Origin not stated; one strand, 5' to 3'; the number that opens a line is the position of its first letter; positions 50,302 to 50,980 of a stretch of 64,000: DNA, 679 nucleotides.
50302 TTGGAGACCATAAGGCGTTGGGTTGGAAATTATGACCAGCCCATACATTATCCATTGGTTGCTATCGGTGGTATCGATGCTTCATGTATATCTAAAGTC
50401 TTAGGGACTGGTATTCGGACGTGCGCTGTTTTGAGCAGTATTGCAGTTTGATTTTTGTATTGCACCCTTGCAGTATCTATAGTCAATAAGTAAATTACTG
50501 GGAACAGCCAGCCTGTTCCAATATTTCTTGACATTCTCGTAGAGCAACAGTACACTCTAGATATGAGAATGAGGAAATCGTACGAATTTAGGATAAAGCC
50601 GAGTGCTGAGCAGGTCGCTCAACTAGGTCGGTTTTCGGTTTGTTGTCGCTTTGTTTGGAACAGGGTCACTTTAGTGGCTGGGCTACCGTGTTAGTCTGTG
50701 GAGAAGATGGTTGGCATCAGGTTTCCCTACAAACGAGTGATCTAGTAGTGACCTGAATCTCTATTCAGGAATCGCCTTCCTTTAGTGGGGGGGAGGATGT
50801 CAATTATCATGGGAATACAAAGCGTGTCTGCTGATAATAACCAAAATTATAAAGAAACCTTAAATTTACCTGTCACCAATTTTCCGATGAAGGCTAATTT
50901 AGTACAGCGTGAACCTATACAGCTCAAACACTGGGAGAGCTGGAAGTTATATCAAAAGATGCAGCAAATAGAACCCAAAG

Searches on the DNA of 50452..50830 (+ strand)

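Call 49: search_dna_similar(query=window:50452-50830:+, collection=plasmids, mode=distant, max_evalue=0.01, max_rows=15)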
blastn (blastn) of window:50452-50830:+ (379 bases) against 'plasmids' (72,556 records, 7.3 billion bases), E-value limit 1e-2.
Records with a match: 23; places in all: 24; records where one place covers at least 80% of the query: 0.
Best place of each record, by identity: 90-95% 8; 80-90% 15.
By first word of the organism name: Klebsiella 14; Xylella 3; Methylobacter 1; Polaromonas 1; Salmonella 1; Allochromatium 1; Serratia 1; Tatumella 1.
By predicted mobility (MOB-suite, as given by PLSDB): conjugative 19; non-mobilizable 4.
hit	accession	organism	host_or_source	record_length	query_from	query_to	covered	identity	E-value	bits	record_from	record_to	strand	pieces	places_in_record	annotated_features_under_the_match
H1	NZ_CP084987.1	Klebsiella pneumoniae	Homo sapiens,blood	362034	315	369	15%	83.9%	2e-4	55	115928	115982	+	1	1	RNA-guided endonuclease TnpB family protein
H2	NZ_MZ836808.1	Klebsiella pneumoniae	-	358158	315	369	15%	83.9%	2e-4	55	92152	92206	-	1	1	RNA-guided endonuclease TnpB family protein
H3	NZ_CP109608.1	Klebsiella pneumoniae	Pure culture,clinical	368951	315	369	15%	83.9%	2e-4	55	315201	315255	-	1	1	RNA-guided endonuclease TnpB family protein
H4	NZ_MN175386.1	Klebsiella pneumoniae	-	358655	315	369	15%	83.9%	2e-4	55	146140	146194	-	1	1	RNA-guided endonuclease TnpB family protein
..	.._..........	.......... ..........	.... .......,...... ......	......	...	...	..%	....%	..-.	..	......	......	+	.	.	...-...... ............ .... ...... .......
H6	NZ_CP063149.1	Klebsiella pneumoniae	Homo sapiens,blood culture from maile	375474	315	369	15%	83.9%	2e-4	55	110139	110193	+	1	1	RNA-guided endonuclease TnpB family protein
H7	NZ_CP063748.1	Klebsiella pneumoniae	Homo sapiens,sputum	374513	315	369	15%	83.9%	2e-4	55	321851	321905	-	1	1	RNA-guided endonuclease TnpB family protein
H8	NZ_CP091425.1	Methylobacter sp. YRD-M1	isolate,wetland soil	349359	315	353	10%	89.7%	2e-3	50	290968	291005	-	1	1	transposase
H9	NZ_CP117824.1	Xylella fastidiosa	Ulmus americana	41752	316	354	10%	89.7%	2e-3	50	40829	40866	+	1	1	conjugal transfer protein TrbN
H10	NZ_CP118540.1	Xylella fastidiosa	Vitis vinifera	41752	316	354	10%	89.7%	2e-3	50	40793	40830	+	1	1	conjugal transfer protein TrbN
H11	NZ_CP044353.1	Xylella fastidiosa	Grapevine,cell culture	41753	316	354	10%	89.7%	2e-3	50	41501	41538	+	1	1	none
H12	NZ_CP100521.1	Klebsiella pneumoniae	Gallus gallus domesticus,whole ...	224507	315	352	10%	92.1%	7e-4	53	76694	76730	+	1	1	none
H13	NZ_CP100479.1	Klebsiella pneumoniae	Gallus gallus domesticus,whole ...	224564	315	352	10%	92.1%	7e-4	53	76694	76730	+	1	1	none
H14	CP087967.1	Polaromonas sp. P1-6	cell culture,cave ground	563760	316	353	10%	92.1%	7e-4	53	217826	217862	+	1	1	none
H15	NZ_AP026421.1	Klebsiella quasipneumoniae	-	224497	315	352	10%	92.1%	7e-4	53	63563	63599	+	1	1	none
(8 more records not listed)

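Call 51: get_annotated_region(hit=H1, flank=2500)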
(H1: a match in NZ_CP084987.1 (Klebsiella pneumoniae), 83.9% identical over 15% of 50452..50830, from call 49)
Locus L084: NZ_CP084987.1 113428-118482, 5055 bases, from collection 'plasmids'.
description: Klebsiella pneumoniae strain KP18-2110-2 plasmid pKP18-2110-2-1, complete sequence
organism: Klebsiella pneumoniae (NCBI taxid 573)
taxonomy: Bacteria; Pseudomonadota; Gammaproteobacteria; Enterobacterales; Enterobacteriaceae; Klebsiella; Klebsiella pneumoniae
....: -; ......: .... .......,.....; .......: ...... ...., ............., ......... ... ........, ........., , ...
typing (MOB-suite, as given by PLSDB): conjugative; replicon IncQ1,IncU; relaxase MOBH; mating-pair formation MPF_F
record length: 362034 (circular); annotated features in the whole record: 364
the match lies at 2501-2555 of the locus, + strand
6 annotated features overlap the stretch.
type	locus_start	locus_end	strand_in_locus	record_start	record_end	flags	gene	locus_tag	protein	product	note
CDS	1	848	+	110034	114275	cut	-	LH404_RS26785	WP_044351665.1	Ig-like domain-containing protein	-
CDS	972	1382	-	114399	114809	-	tnpA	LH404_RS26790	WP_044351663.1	IS200/IS605 family transposase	-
CDS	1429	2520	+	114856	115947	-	-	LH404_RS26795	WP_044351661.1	RNA-guided endonuclease TnpB family protein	-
CDS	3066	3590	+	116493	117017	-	lepB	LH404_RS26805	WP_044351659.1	signal peptidase I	GO:0009306 - protein secretion [Evidence IEA]; GO:0006465 - signal peptide processing [Evidence IEA]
CDS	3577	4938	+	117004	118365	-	-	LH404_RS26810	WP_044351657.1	TrbC family F-type conjugative pilus assembly protein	-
CDS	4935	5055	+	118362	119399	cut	trhU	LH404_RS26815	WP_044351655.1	IncHI-type conjugal transfer protein TrhU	-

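Call 52: get_annotated_region(hit=H8, flank=2500)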
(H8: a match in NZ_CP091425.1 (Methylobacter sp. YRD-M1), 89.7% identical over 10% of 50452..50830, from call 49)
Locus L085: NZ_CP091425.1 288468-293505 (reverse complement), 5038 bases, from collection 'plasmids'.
description: Methylobacter sp. YRD-M1 plasmid unnamed1, complete sequence
organism: Methylobacter sp. YRD-M1 (NCBI taxid 2911520)
taxonomy: Bacteria; Pseudomonadota; Gammaproteobacteria; Methylococcales; Methylococcaceae; Methylobacter; Methylobacter sp. YRD-M1
host: -; source: isolate,wetland soil; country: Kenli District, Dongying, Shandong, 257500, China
typing (MOB-suite, as given by PLSDB): non-mobilizable
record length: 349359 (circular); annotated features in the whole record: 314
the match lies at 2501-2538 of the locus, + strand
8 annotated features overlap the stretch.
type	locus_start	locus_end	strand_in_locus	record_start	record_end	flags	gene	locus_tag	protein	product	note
CDS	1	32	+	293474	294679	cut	dnaN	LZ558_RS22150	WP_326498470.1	DNA polymerase III subunit beta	GO:0006260 - DNA replication [Evidence IEA]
CDS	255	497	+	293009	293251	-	-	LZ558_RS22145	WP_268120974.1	hypothetical protein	-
CDS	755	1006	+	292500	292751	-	-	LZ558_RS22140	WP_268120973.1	KfrB domain-containing protein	-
CDS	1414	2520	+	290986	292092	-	-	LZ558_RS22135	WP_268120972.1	transposase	-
CDS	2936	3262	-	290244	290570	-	-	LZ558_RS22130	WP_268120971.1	hypothetical protein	-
CDS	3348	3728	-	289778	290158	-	-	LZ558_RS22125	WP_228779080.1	DUF805 domain-containing protein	-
CDS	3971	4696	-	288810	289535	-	-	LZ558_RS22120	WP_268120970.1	uracil-DNA glycosylase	GO:0006284 - base-excision repair [Evidence IEA]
CDS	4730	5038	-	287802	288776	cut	-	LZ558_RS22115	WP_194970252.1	hypothetical protein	-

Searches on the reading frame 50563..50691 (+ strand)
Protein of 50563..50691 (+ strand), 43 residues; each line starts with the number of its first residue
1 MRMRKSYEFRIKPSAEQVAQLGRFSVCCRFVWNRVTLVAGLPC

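Call 44: search_protein_families(library=pfam, proteins=[window:50563-50691:+], max_evalue=10)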
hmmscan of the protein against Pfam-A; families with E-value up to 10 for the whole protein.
seq(43 aa): 1 family
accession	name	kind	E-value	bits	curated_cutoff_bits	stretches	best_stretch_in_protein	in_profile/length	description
PF12323.14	HTH_OrfB_IS605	-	3.7e-11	42.8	21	1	1-34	1-33/47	Helix-turn-helix domain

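Call 45: search_protein_families(library=ncbifam, proteins=[window:50563-50691:+], max_evalue=10)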
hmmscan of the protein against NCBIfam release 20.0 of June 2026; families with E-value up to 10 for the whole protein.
seq(43 aa): 3 families
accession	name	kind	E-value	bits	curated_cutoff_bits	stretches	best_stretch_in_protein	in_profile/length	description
NF038281.1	IS200_TnpB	exception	9.2e-06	25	425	1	5-35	2-32/360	IS200/IS605 family element RNA-guided endonuclease TnpB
NF040570.1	guided_TnpB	subfamily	0.00083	18.7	100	1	7-35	1-29/389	RNA-guided endonuclease TnpB family protein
NF038192.1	V_cas_c2c8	exception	0.016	14.4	350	1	7-34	3-30/457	type V CRISPR-associated protein C2c8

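Call 47: find_homologous_proteins(query=window:50563-50682:+, max_evalue=10)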
Query seq(40 aa): no candidate shares three 5-residue words with the query. No homologue found.

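Call 62: search_dna_similar(query=window:50563-50667:+, collection=plasmids, mode=protein, max_evalue=10, max_rows=25)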
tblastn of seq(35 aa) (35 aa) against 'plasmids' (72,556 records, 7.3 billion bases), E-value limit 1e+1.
Records with a match: 1213; places in all: 2365; records where one place covers at least 80% of the query: 1210.
Best place of each record, by identity: <60% 1213.
By first word of the organism name: Bacillus 369; Klebsiella 336; Escherichia 199; Enterococcus 63; Salmonella 40; Clostridium 22; Shigella 14; Borrelia 14; Pseudomonas 10; Aeromonas 10; and 73 more.
By predicted mobility (MOB-suite, as given by PLSDB): conjugative 612; non-mobilizable 527; mobilizable 74.
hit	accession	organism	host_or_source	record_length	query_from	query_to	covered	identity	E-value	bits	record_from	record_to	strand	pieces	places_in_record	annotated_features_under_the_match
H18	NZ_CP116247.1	Nitratidesulfovibrio vulgaris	swine finishing facility waste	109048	1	33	94%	51.5%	1e-2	37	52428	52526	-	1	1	transposase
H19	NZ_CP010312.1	Geoalkalibacter subterraneus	-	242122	1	35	100%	48.6%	2e-3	39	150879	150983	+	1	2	none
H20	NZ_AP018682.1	Vibrio casei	-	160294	1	34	97%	47.1%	6e-3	38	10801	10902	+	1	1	RNA-guided endonuclease TnpB family protein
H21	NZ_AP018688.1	Vibrio rumoiensis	-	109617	1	34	97%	47.1%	6e-3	38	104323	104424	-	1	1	RNA-guided endonuclease TnpB family protein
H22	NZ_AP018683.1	Vibrio casei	-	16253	1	34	97%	47.1%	6e-3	38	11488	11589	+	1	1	RNA-guided endonuclease TnpB family protein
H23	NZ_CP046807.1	Vibrio alginolyticus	-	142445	1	34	97%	47.1%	9e-3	37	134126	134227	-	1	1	RNA-guided endonuclease TnpB family protein | tnpA: IS200/IS605 family transposase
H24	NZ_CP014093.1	Vibrio diabolicus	Homo sapiens,blister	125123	1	34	97%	47.1%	9e-3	37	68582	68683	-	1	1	RNA-guided endonuclease TnpB family protein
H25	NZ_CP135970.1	Vibrio alginolyticus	Apostichopus japonicus,cell culture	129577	1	34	97%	47.1%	9e-3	37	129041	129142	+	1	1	none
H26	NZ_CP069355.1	Microvirga sp. VF16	Vachellia farnesiana,Cell culture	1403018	1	33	94%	48.5%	3e-3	39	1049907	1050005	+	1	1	none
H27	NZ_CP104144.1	Rhizobium sullae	Sulla coronaria,cell culture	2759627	1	33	94%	48.5%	4e-2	35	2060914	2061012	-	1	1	record has no annotation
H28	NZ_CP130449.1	Escherichia coli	Homo sapiens,Leg pus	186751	1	35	100%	45.7%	1e-3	40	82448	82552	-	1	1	RNA-guided endonuclease TnpB family protein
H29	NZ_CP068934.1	Escherichia coli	Homo sapiens,Plasmid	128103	1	35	100%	45.7%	1e-3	40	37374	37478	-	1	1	insQ: RNA-guided endonuclease TnpB family protein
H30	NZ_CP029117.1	Escherichia coli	-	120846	1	35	100%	45.7%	1e-3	40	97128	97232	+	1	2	RNA-guided endonuclease TnpB family protein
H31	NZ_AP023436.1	Escherichia coli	Homo sapiens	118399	1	35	100%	45.7%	1e-3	40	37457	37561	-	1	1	RNA-guided endonuclease TnpB family protein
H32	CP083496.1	Escherichia coli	Homo sapiens,blood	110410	1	35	100%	45.7%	1e-3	40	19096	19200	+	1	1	transposase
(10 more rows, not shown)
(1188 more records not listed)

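Call 63: get_annotated_region(hit=H23, flank=2000)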
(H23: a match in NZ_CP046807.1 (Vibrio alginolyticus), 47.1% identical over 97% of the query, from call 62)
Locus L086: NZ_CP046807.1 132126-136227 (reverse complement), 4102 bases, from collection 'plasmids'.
description: Vibrio alginolyticus strain 2439-01 plasmid unnamed1, complete sequence
organism: Vibrio alginolyticus (NCBI taxid 663)
taxonomy: Bacteria; Pseudomonadota; Gammaproteobacteria; Vibrionales; Vibrionaceae; Vibrio; Vibrio alginolyticus
host: -; source: -; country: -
typing (MOB-suite, as given by PLSDB): non-mobilizable; replicon rep_cluster_803
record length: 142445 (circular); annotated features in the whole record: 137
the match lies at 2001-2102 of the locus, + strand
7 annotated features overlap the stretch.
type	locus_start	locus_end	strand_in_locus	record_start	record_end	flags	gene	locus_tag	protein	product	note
CDS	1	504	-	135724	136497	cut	-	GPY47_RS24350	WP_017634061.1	ParA family protein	-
CDS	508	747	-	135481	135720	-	-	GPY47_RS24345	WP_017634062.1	hypothetical protein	-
CDS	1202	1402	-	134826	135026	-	-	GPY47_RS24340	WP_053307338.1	hypothetical protein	-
CDS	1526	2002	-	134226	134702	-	tnpA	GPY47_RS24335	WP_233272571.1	IS200/IS605 family transposase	-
CDS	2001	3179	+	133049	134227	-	-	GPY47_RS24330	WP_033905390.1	RNA-guided endonuclease TnpB family protein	-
CDS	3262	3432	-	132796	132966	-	-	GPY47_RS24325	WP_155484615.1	hypothetical protein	-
CDS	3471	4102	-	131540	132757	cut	-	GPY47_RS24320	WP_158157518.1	hypothetical protein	-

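Call 64: get_annotated_region(hit=H20, flank=2000)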
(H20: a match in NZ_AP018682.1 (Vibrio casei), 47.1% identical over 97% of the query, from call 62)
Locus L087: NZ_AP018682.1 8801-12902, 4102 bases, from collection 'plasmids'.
description: Vibrio casei strain DSM 22364 plasmid 1, complete sequence
organism: Vibrio casei (NCBI taxid 673372)
taxonomy: Bacteria; Pseudomonadota; Gammaproteobacteria; Vibrionales; Vibrionaceae; Vibrio; Vibrio casei
host: -; source: -; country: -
typing (MOB-suite, as given by PLSDB): non-mobilizable
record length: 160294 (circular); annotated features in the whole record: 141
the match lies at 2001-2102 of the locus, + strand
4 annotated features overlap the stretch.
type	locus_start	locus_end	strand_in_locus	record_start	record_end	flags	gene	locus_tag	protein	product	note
CDS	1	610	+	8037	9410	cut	melB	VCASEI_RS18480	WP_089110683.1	melibiose:sodium transporter MelB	GO:0008643 - carbohydrate transport [Evidence IEA]; GO:0006814 - sodium ion transport [Evidence IEA]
CDS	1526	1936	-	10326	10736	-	tnpA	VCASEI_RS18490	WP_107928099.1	IS200/IS605 family transposase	-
CDS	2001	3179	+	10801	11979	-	-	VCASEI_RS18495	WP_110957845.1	RNA-guided endonuclease TnpB family protein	-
CDS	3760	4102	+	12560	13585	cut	galE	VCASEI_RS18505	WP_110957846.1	UDP-glucose 4-epimerase GalE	GO:0006012 - galactose metabolic process [Evidence IEA]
